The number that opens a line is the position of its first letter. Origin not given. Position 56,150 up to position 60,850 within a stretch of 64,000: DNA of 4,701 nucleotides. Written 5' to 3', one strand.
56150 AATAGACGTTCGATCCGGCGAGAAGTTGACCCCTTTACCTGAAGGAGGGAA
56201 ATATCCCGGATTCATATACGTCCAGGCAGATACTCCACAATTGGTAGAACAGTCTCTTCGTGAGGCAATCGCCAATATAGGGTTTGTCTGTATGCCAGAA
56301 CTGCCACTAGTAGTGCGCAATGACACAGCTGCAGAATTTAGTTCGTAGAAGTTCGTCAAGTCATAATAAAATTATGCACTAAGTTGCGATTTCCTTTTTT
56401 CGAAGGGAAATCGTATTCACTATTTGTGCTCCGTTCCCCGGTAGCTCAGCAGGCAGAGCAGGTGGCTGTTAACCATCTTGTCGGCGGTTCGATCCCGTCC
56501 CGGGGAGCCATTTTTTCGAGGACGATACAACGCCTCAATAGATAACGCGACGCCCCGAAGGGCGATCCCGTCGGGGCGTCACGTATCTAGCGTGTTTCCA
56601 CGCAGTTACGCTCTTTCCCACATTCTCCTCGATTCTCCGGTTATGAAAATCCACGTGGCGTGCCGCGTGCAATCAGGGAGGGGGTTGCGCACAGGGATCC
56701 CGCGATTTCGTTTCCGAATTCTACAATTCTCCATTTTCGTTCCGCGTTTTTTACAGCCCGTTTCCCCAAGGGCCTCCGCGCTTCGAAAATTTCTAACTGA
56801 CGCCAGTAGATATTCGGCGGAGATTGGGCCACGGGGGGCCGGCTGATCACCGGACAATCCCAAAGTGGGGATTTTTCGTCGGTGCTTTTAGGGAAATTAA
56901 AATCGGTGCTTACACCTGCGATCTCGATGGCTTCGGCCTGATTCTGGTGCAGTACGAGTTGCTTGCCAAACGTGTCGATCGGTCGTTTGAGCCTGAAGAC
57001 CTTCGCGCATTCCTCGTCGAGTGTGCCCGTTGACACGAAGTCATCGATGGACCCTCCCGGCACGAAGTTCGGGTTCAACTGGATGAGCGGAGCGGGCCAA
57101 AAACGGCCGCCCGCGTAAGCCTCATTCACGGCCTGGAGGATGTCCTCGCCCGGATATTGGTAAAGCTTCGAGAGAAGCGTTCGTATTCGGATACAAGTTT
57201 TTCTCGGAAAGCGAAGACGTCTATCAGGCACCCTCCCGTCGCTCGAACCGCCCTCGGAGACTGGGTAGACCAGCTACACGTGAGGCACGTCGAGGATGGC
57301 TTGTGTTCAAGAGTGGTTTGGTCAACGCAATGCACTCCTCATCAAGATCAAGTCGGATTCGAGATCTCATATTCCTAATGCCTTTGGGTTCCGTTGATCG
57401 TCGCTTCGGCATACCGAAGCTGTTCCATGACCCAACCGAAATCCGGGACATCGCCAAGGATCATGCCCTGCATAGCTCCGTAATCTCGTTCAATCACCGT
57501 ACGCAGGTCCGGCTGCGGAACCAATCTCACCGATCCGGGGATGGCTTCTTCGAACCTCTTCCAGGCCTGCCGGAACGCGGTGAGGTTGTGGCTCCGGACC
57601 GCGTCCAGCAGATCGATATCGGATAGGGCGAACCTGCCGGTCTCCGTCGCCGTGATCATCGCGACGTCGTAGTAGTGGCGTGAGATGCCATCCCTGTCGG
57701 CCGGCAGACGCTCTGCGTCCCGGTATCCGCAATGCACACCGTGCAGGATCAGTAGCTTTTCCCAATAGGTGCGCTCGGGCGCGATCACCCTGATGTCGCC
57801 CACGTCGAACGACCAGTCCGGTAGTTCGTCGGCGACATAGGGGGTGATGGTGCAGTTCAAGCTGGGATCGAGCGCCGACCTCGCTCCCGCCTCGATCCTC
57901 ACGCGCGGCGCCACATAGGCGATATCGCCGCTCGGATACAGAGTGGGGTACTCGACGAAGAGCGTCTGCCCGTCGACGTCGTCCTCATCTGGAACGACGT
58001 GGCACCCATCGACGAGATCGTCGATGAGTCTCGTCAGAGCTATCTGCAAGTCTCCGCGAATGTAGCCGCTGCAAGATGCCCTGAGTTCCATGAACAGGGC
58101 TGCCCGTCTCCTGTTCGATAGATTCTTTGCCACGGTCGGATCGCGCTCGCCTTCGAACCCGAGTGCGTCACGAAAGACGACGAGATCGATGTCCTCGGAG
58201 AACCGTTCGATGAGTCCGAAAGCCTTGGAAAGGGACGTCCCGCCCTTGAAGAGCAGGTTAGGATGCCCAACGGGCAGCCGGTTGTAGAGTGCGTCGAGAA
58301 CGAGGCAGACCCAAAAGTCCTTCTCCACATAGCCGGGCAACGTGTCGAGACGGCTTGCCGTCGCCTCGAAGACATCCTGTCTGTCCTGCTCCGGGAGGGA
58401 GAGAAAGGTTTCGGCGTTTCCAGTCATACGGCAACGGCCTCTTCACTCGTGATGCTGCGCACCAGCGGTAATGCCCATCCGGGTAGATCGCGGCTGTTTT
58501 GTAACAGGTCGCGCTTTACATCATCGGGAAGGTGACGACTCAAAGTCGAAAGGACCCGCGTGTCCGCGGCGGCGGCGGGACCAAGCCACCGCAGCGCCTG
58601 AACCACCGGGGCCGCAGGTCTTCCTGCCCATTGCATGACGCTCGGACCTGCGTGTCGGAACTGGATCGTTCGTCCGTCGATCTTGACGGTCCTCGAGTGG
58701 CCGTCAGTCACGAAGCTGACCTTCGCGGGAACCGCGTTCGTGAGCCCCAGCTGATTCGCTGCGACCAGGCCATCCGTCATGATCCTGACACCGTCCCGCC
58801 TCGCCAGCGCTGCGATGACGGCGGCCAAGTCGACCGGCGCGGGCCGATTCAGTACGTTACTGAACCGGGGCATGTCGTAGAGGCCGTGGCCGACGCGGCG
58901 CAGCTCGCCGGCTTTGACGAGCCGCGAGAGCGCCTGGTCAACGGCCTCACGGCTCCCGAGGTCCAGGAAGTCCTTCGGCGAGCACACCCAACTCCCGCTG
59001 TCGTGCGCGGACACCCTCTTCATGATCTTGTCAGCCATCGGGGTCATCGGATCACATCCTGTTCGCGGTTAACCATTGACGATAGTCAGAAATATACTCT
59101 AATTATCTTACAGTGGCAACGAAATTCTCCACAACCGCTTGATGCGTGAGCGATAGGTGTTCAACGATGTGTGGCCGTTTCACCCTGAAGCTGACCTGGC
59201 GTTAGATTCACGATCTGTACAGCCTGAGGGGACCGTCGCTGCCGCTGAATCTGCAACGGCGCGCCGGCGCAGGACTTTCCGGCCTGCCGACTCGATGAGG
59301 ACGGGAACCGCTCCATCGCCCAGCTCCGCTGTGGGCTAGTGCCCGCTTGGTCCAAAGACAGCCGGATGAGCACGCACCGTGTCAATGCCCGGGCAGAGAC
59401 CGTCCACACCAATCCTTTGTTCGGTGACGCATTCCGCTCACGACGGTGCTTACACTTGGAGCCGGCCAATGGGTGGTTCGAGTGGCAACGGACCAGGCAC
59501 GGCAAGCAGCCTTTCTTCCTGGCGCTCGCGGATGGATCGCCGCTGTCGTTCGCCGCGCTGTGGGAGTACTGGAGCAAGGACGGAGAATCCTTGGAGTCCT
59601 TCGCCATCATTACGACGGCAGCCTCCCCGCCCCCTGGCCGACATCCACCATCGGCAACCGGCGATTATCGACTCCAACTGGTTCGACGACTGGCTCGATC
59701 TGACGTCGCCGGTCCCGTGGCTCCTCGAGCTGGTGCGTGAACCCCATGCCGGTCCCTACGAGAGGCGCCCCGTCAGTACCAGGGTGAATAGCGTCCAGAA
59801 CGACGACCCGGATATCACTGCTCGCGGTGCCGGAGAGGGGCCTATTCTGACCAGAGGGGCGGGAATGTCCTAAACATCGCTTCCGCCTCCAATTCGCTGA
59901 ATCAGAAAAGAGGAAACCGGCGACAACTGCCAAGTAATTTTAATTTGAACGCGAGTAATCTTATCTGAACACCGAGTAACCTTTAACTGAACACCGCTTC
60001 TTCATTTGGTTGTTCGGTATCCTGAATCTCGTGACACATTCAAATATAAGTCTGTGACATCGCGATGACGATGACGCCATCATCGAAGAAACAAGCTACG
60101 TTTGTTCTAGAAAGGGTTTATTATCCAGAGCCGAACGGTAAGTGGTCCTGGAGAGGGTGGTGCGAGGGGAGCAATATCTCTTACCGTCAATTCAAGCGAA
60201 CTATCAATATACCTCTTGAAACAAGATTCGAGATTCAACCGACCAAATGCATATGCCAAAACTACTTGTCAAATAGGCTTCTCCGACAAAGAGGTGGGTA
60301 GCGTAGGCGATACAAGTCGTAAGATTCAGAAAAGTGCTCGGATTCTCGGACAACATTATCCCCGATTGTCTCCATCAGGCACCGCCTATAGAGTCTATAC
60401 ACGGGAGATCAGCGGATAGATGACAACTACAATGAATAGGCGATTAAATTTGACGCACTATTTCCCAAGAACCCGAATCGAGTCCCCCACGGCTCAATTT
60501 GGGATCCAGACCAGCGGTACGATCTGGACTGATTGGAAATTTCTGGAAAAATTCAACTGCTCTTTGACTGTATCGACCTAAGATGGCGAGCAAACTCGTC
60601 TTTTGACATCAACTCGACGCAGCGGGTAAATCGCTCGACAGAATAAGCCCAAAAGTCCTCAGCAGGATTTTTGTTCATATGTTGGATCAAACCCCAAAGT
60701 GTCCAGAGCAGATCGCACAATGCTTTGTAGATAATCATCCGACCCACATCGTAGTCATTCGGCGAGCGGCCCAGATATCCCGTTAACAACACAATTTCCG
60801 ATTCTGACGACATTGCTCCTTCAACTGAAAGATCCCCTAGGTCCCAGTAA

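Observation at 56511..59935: High-GC foreign island fused to the 3' end of tRNA-Asn, with no recombinase and a decayed cargo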

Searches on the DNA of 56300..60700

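Call 44: search_rna_families(source=window, start=56300, end=60700, threshold=evalue, max_evalue=1)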
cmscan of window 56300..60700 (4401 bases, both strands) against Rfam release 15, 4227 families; matches with E-value up to 1: 1.
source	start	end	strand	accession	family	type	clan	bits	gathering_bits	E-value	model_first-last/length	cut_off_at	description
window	56435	56507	+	RF00005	tRNA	Gene; tRNA;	CL00001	59.2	29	2.1e-11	1-71/71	no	tRNA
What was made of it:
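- Tried and rejected: Rfam at E <= 1, which found only the tRNA (call 44);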

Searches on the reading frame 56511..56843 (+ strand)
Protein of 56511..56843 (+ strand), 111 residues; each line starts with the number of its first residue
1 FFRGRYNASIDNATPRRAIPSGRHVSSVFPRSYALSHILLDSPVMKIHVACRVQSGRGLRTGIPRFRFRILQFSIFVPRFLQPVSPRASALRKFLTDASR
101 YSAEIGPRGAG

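Call 61: search_protein_families(library=pfam, proteins=[window:56511-56843:+], max_evalue=10)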
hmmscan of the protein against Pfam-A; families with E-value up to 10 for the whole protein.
seq(111 aa): 0 families

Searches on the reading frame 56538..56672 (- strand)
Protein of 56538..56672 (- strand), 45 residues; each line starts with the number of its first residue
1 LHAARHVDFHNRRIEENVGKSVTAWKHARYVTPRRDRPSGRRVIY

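Call 61: search_protein_families(library=pfam, proteins=[window:56538-56672:-], max_evalue=10)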
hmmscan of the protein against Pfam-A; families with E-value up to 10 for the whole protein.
seq(45 aa): 1 family
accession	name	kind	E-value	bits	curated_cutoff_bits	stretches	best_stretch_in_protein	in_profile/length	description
PF12083.13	DUF3560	-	0.092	13.3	27.2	1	10-35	57-82/124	Domain of unknown function (DUF3560)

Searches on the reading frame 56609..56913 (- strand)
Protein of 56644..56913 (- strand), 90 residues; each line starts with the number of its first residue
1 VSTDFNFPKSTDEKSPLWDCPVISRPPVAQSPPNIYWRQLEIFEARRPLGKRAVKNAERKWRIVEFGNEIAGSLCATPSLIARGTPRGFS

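Call 61: search_protein_families(library=pfam, proteins=[window:56644-56913:-, window:56609-56887:-], max_evalue=10)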
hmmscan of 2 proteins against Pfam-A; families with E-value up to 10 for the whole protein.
seq(90 aa): 0 families

seq(93 aa): 0 families

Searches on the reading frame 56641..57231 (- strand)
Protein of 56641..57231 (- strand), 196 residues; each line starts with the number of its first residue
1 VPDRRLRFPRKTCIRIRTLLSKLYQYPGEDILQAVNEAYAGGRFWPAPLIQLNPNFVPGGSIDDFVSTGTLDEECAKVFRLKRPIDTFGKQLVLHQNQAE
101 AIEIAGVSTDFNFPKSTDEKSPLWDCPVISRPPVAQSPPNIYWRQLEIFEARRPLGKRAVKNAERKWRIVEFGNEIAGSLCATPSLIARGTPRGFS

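Call 8: search_protein_families(library=pfam, proteins=[window:56641-57231:-], max_evalue=0.01)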
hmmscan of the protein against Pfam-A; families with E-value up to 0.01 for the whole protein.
window:56641-57231:- (196 aa): 0 families

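Call 28: search_protein_families(library=padloc, proteins=[window:56641-57231:-], max_evalue=0.01)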
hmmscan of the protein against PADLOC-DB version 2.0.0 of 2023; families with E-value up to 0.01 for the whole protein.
window:56641-57231:- (196 aa): 0 families
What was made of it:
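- Tried and rejected: PADLOC and Pfam on the 105-aa helicase stub gave no hit (calls 8, 28).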
